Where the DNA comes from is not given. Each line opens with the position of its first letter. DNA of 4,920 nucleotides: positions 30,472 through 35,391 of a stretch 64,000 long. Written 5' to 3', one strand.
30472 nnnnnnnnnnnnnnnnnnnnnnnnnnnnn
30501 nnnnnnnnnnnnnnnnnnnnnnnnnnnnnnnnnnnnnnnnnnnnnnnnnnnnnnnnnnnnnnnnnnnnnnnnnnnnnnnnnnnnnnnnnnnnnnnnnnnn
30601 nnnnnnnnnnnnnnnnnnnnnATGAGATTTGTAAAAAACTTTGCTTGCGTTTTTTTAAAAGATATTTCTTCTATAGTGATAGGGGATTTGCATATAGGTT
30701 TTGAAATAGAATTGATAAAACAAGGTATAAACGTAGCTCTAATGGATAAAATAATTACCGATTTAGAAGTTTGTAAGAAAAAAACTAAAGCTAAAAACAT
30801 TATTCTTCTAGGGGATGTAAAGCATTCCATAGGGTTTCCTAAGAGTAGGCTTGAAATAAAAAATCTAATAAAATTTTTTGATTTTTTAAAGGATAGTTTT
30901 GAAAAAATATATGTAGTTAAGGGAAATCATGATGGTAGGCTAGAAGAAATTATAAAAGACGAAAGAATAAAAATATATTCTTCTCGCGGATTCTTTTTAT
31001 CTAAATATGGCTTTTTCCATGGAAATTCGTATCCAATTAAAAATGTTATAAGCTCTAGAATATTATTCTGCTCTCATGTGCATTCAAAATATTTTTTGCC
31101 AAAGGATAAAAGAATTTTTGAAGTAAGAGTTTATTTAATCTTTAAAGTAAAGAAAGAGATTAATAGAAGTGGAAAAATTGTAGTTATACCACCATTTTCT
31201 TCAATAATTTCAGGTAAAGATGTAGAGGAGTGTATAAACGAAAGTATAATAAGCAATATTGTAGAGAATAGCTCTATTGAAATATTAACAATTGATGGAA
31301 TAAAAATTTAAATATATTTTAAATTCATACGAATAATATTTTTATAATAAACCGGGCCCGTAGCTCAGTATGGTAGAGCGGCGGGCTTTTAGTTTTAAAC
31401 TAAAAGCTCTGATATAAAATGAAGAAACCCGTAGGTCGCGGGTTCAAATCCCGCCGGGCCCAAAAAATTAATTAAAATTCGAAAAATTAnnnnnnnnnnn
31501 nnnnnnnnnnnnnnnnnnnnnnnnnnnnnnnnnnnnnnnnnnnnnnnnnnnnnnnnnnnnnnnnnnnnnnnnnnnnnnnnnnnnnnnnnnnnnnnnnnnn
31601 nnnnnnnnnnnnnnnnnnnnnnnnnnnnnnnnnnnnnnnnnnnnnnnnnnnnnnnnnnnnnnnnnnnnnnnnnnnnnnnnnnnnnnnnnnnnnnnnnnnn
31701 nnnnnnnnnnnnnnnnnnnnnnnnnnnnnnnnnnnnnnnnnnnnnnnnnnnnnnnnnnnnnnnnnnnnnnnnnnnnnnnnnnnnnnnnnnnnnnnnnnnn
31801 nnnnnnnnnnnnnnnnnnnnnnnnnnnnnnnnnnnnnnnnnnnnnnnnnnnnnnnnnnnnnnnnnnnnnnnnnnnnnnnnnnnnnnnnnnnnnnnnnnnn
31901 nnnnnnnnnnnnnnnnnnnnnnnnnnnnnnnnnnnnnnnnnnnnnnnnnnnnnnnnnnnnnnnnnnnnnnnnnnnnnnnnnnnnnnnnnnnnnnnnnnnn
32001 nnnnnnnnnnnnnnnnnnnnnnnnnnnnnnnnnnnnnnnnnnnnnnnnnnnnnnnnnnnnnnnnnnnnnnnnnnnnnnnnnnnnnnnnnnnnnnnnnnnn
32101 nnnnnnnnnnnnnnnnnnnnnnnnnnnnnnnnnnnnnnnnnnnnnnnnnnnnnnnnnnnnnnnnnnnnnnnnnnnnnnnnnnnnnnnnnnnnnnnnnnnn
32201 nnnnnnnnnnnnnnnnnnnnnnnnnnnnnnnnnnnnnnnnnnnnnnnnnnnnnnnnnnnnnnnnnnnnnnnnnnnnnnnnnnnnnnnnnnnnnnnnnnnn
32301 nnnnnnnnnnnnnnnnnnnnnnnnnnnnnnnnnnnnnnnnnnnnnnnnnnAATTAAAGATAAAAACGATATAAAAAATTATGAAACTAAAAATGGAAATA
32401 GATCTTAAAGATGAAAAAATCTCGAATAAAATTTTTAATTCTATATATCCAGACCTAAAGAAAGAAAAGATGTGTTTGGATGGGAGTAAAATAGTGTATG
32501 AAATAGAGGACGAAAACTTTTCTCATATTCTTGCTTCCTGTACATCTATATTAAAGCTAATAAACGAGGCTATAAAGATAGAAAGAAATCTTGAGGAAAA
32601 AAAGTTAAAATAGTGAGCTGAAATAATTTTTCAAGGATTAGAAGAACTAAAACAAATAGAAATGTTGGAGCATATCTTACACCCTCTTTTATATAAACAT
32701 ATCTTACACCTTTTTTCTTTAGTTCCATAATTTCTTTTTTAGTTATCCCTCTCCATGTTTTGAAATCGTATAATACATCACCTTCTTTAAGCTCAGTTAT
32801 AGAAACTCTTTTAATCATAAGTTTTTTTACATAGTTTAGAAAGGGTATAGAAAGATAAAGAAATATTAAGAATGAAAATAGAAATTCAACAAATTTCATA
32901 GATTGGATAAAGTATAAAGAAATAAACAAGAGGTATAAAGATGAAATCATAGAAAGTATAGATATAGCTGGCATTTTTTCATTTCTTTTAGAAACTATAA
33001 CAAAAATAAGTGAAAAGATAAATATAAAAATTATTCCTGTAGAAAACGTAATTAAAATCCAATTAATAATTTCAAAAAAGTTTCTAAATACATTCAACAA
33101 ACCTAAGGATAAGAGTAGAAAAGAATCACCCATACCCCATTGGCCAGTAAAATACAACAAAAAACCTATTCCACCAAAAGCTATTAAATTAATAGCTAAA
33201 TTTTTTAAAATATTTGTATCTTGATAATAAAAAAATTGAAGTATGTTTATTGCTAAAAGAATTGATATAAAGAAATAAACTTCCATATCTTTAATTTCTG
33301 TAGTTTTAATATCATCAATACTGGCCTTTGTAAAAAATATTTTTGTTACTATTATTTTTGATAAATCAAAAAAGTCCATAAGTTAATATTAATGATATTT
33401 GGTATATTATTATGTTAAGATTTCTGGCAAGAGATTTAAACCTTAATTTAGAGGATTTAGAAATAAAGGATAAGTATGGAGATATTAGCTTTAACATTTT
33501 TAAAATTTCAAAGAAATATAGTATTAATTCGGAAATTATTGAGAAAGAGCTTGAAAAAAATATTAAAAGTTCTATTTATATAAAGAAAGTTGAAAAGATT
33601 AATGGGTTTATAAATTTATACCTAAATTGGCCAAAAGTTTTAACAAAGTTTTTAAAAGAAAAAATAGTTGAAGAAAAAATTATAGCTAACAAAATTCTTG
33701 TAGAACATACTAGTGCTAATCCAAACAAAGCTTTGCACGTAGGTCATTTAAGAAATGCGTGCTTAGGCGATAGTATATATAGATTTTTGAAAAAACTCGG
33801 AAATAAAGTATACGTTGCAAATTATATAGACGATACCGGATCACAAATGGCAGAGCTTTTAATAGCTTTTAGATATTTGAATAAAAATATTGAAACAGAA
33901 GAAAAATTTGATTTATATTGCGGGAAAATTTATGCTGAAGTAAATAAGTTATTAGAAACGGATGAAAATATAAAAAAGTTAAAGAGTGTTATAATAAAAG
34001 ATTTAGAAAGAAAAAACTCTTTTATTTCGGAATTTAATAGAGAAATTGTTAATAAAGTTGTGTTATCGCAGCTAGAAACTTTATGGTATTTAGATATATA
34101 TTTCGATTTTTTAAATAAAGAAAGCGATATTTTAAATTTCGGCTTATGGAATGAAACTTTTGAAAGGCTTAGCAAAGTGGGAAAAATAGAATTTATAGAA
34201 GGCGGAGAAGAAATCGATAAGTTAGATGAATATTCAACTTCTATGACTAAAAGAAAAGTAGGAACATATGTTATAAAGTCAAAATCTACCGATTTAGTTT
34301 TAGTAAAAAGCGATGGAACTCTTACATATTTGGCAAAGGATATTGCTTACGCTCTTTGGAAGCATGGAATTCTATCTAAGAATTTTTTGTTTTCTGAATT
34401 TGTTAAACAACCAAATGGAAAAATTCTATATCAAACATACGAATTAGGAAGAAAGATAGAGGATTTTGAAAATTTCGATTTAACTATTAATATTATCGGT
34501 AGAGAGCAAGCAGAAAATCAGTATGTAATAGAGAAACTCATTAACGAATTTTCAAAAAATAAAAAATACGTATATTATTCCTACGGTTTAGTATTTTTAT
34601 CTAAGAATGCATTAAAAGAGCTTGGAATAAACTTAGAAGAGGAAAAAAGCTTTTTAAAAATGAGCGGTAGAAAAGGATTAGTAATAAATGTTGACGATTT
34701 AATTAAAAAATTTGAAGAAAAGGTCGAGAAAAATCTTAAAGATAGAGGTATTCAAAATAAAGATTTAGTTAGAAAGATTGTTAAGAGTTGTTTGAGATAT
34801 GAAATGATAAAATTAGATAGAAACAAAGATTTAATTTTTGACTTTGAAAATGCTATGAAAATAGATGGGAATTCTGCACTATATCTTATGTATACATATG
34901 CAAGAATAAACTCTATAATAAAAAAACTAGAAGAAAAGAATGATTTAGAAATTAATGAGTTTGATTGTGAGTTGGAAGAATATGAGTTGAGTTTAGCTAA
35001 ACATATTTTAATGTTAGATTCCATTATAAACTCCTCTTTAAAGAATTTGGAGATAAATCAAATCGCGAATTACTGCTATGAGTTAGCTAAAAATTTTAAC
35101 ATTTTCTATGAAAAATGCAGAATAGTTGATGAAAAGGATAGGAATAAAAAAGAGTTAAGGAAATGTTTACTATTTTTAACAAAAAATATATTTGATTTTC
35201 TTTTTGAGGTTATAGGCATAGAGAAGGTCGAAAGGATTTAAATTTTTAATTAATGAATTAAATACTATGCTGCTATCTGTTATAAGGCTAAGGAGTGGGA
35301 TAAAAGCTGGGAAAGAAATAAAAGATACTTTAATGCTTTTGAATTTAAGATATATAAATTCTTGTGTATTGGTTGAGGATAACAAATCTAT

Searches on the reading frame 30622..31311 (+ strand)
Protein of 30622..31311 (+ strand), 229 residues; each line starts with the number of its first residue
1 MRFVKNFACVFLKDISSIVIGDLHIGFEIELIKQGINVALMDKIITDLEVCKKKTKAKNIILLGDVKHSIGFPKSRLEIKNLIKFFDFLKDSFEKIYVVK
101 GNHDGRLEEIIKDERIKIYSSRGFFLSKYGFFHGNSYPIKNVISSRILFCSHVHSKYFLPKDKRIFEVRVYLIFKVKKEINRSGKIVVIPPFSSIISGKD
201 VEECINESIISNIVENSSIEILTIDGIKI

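Call 31: search_protein_families(library=pfam, proteins=[window:30622-31311:+], max_evalue=0.001)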
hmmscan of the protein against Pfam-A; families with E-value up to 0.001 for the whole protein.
window:30622-31311:+ (229 aa): 1 family
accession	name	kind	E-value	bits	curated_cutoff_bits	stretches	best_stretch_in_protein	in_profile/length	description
PF00149.33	Metallophos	-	7.7e-09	36.7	21.5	1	18-159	4-126/191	Calcineurin-like phosphoesterase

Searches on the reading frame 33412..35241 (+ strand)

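Call 31: search_protein_families(library=pfam, proteins=[window:33412-35241:+], max_evalue=0.001)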
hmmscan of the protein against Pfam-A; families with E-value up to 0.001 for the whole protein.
window:33412-35241:+ (609 aa): 3 families
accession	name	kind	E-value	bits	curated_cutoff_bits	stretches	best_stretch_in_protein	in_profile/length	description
PF00750.26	tRNA-synt_1d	-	2.4e-24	86.4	23.3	1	92-315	19-223/349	tRNA synthetases class I (R), catalytic domain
PF05746.21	DALR_1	-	1.8e-23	83.3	22.3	1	492-609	1-117/117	DALR anticodon binding domain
PF03485.21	Arg_tRNA_synt_N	-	2.3e-07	31.8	21.5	1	18-71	30-85/85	Arginyl tRNA synthetase N terminal domain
